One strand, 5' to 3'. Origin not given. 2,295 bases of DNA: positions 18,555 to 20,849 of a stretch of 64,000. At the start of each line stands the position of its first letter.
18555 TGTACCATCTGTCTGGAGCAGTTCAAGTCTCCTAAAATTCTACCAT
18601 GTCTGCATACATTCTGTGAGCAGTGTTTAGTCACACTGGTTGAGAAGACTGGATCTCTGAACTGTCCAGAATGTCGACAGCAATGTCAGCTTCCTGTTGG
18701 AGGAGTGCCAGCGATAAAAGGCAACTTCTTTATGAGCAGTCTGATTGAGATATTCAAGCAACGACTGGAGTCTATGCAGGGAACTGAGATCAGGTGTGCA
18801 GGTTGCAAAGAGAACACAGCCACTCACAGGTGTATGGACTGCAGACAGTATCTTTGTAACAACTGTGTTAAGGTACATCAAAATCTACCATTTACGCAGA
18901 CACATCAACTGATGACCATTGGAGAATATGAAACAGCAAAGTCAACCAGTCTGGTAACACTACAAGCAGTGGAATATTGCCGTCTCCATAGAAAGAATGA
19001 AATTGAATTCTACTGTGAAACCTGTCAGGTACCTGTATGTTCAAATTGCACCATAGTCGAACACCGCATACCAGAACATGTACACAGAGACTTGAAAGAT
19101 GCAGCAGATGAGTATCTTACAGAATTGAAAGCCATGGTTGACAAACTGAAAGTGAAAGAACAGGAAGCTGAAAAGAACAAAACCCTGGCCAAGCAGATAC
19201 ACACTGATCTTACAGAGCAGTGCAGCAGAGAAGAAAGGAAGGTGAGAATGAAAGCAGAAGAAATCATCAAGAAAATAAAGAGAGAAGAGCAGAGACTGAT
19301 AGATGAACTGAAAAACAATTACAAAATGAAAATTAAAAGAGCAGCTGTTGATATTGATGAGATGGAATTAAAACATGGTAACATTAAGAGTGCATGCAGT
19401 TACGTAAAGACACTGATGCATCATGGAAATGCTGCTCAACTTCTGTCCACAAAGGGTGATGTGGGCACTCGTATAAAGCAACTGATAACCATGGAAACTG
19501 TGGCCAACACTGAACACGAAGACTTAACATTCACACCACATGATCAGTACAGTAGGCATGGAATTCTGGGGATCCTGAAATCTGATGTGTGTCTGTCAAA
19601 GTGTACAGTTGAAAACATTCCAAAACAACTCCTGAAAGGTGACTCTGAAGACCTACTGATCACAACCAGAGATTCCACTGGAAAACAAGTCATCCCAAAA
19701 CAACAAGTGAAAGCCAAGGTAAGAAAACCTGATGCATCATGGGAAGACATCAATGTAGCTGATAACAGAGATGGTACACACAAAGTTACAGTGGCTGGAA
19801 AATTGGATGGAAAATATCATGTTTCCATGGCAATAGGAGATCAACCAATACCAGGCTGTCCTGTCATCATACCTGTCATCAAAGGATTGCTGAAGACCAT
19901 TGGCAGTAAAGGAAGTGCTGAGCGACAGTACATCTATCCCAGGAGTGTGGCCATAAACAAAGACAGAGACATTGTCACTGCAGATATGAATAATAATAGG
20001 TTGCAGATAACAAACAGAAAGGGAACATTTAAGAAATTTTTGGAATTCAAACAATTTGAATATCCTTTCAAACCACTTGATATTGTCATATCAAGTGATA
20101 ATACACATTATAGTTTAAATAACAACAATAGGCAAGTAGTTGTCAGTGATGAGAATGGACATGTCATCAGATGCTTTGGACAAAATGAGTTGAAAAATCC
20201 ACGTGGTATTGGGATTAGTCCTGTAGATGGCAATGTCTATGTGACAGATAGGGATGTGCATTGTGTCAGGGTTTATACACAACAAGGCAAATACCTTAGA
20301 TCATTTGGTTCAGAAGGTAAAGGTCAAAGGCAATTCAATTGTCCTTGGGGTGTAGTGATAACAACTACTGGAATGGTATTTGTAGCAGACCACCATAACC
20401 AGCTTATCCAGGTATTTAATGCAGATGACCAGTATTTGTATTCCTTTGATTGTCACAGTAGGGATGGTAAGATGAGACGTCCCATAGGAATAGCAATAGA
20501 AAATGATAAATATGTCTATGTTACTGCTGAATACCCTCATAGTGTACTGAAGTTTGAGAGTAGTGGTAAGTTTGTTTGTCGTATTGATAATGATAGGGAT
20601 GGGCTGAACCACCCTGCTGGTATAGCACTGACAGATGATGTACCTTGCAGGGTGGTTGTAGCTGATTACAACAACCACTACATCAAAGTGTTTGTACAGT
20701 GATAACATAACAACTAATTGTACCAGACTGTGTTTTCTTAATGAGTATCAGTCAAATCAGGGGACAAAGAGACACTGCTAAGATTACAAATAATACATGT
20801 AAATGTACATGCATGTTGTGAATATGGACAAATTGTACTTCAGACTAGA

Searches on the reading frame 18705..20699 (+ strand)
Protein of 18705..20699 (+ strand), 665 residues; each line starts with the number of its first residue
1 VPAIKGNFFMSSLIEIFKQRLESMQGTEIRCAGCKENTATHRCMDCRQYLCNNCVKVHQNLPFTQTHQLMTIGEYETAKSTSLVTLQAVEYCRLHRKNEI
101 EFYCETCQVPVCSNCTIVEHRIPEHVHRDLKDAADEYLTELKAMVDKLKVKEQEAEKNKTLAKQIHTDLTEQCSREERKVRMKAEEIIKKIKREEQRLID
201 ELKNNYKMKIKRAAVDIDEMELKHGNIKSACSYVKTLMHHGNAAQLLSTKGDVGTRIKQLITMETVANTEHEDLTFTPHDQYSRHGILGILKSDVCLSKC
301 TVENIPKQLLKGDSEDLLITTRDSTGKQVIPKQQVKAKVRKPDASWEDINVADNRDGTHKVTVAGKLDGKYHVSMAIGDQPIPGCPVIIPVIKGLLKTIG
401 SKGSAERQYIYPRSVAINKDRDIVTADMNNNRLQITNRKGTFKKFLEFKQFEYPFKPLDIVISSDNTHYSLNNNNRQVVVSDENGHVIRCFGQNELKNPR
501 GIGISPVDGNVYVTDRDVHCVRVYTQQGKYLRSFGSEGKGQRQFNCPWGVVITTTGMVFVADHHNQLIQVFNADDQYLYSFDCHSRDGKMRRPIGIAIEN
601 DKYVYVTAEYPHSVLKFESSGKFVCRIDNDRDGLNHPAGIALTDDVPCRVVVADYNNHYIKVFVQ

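Call 7: search_protein_families(library=pfam, proteins=[window:18705-20699:+], max_evalue=0.01)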
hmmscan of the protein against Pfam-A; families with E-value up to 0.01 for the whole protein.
window:18705-20699:+ (665 aa): 6 families
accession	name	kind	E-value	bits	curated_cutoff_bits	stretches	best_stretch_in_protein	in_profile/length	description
PF01436.27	NHL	-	4.4e-21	74.2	20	3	544-571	1-28/28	NHL repeat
PF00643.29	zf-B_box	-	5.1e-14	52.6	24.1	2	90-127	4-39/42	B-box zinc finger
PF00630.25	Filamin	-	2e-09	38.6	26.9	1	296-387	3-92/93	Filamin/ABP280 repeat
PF22586.1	ANCHR-like_BBOX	-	7.6e-07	29.6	27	2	91-121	1-30/39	ANCHR-like B-box zinc-binding domain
PF17170.10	DUF5128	-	0.0003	20.5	22.9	1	504-612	49-154/321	6-bladed beta-propeller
PF08450.18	SGL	-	0.0019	18.3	26.3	0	548-627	137-220/246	SMP-30/Gluconolactonase/LRE-like region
